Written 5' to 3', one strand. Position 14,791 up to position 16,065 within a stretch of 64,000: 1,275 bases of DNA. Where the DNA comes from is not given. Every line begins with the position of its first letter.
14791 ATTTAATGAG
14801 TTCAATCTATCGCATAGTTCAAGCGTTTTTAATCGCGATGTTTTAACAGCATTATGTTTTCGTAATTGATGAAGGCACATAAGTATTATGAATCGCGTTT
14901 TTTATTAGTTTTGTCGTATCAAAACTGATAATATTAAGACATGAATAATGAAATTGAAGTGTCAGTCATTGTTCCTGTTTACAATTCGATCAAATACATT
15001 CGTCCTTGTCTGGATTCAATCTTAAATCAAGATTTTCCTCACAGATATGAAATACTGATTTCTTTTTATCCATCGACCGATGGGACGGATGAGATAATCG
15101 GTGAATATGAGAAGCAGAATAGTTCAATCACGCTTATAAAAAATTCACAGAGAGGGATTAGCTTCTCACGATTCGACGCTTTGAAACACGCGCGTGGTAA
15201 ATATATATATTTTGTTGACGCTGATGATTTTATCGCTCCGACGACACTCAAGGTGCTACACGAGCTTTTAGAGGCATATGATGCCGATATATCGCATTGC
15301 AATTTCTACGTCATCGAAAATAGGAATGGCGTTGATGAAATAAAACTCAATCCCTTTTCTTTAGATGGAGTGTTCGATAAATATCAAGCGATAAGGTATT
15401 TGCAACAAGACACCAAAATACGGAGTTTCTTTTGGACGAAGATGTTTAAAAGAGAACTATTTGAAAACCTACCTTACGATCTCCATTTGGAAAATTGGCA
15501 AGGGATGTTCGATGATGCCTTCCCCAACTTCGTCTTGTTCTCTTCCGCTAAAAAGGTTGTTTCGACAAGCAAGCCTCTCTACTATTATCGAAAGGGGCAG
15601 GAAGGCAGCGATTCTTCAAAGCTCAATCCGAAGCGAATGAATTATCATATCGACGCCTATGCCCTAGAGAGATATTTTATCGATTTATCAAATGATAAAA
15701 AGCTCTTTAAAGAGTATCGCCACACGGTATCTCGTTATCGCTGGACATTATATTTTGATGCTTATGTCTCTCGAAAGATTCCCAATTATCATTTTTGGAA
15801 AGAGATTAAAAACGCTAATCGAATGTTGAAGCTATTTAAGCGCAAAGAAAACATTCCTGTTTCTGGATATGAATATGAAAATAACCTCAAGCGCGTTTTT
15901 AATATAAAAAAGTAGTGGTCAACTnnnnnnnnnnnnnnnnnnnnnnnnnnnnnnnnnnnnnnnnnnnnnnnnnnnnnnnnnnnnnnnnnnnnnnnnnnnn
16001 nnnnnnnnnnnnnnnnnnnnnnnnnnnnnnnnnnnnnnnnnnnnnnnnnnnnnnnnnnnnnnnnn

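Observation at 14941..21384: Unusual lipid-tailoring cluster: GT2, adenylation-carrier didomain, tandem PlsC acyltransferase, acyl ligase, ACP and LRAT-like acyltransferase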

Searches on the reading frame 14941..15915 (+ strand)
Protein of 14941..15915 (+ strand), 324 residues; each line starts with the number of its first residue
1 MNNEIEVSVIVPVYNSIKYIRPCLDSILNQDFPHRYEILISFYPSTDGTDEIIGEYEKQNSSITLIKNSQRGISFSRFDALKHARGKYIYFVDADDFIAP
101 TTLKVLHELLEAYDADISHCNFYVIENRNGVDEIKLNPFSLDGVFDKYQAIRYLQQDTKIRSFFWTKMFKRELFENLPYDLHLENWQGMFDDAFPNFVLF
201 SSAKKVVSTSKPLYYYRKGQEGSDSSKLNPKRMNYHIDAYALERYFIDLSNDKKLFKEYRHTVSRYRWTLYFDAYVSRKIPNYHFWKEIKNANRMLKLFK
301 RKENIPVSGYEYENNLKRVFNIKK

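Call 3: search_protein_families(library=pfam, proteins=[window:14941-15915:+], max_evalue=0.01)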
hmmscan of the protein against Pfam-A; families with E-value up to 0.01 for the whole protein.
window:14941-15915:+ (324 aa): 4 families
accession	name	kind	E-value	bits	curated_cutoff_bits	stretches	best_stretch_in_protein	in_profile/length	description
PF00535.33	Glycos_transf_2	-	4e-30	105.4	23.3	1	8-175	1-165/168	Glycosyl transferase family 2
PF13641.12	Glyco_tranf_2_3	-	1.7e-13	51.6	27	1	7-117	3-118/230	Glycosyltransferase like family 2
PF10111.15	Glyco_tranf_2_2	-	1.8e-05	24.8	27.3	1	8-108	1-104/276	Glycosyltransferase like family 2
PF13704.12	Glyco_tranf_2_4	-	4e-05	24.5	27.5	1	19-106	6-94/98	Glycosyl transferase family 2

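Call 4: search_protein_families(library=ncbifam, proteins=[window:14941-15915:+], max_evalue=0.01)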
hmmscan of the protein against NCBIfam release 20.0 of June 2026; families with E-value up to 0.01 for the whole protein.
window:14941-15915:+ (324 aa): 19 families
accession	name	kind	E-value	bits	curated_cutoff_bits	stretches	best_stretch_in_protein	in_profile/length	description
NF007482.0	PRK10073.1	equivalog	2.3e-27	95.9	423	1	1-236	2-236/334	glycosyltransferase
NF047683.1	TeichurnBiosyTuaG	equivalog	1e-17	64.7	400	1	3-127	4-128/252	teichuronic acid biosynthesis protein TuaG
NF050050.1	ProtGlycPglI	equivalog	5.1e-16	58.9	500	1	7-131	4-126/306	GalNAc(5)-diNAcBac-PP-undecaprenol beta-1,3-glucosyltransferase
TIGR04440.1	glyco_TIGR04440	domain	6.4e-13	48.9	70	1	7-199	2-198/215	TIGR00180 family glycosyltransferase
NF041875.1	EPS_EpsD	equivalog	3e-12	46.6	370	1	7-111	1-105/325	exopolysaccharide biosynthesis glycosyltransferase EpsD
NF038302.1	EPS_HpsE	equivalog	3.1e-12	46.1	300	1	5-101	1-102/307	hormogonium polysaccharide biosynthesis glycosyltransferase HpsE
TIGR03111.1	glyc2_xrt_Gpos1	hypoth_equivalog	3.9e-11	42.4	363.95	1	6-139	50-184/439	TIGR03111 family XrtG-associated glycosyltransferase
NF053739.1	GlytfEpsEBac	equivalog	5e-11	42.1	450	1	7-113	3-110/265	glycosyltransferase EpsE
TIGR03937.1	PgaC_IcaA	equivalog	4.6e-10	39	422.3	1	5-108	45-148/407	poly-beta-1,6-N-acetyl-D-glucosamine synthase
TIGR04283.1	glyco_like_mftF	equivalog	3.7e-08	33.2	182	1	7-117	1-104/221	TIGR04283 family arsenosugar biosynthesis glycosyltransferase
NF041394.1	GtaseAglG_Halo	equivalog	2.4e-07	30.4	440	1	6-114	2-108/304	glucosyl-dolichyl phosphate glucuronosyltransferase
TIGR04195.1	S_glycosyl_SunS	equivalog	1.5e-06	27.3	350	1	11-105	63-151/421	SunS family peptide S-glycosyltransferase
TIGR03965.1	mycofact_glyco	equivalog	3.4e-06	26.2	280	1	5-106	74-175/467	mycofactocin biosynthesis glycosyltransferase MftF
NF045692.1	OglycostaseCruG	equivalog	4e-06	26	600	1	6-68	42-103/386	2'-O-glycosyltransferase CruG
NF038299.1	EPS_HpsN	equivalog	6e-06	25.4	425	1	6-104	2-100/317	hormogonium polysaccharide biosynthesis glycosyltransferase HpsN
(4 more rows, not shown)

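Call 45: search_solved_structures(query=window:14941-15915:+, max_evalue=0.001)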
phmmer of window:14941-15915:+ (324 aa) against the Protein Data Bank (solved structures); distinct sequences matched with E-value up to 0.001: 18.
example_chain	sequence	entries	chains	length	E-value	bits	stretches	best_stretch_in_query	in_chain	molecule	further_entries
5hea_A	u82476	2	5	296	4.4e-24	88.7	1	3-227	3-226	Putative glycosyltransferase (GalT1)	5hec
2z87_A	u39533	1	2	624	1.1e-17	67.7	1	7-129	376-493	Chondroitin synthase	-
2z86_A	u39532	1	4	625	1.1e-17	67.7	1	7-129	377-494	Chondroitin synthase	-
5tze_C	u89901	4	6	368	1e-16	64.5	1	7-226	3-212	Glycosyl transferase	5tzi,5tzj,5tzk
5tz8_A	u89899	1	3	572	2.8e-16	63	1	7-226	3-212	Glycosyl transferase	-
6p61_A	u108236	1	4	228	6.3e-15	58.6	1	6-129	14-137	Glycosyltransferase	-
3bcv_A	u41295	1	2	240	1.6e-10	44.2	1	6-117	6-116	Putative glycosyltransferase protein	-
6yv7_B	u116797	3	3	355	3.9e-09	39.6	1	6-97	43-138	Glycosyl transferase, family 2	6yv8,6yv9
6yv7_A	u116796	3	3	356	3.9e-09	39.6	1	6-97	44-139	Glycosyl transferase, family 2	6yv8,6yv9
8bz4_A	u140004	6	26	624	5.9e-07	32.4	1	3-109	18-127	Glycosyltransferase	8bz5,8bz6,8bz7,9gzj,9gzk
9omm_A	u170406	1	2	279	6e-07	32.4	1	2-108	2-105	Glycosyltransferase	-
9omh_A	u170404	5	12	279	6e-07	32.4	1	2-108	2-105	Glycosyltransferase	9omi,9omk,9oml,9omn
8bz8_A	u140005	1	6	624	6.2e-07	32.3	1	3-108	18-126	Glycosyltransferase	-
9jma_A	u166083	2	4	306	6.8e-07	32.2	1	7-126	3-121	GalNAc(5)-diNAcBac-PP-undecaprenol beta-1,3-glucosyltransferase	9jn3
6h1j_A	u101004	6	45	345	1.7e-06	30.9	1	6-117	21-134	Probable ss-1,3-N-acetylglucosaminyltransferase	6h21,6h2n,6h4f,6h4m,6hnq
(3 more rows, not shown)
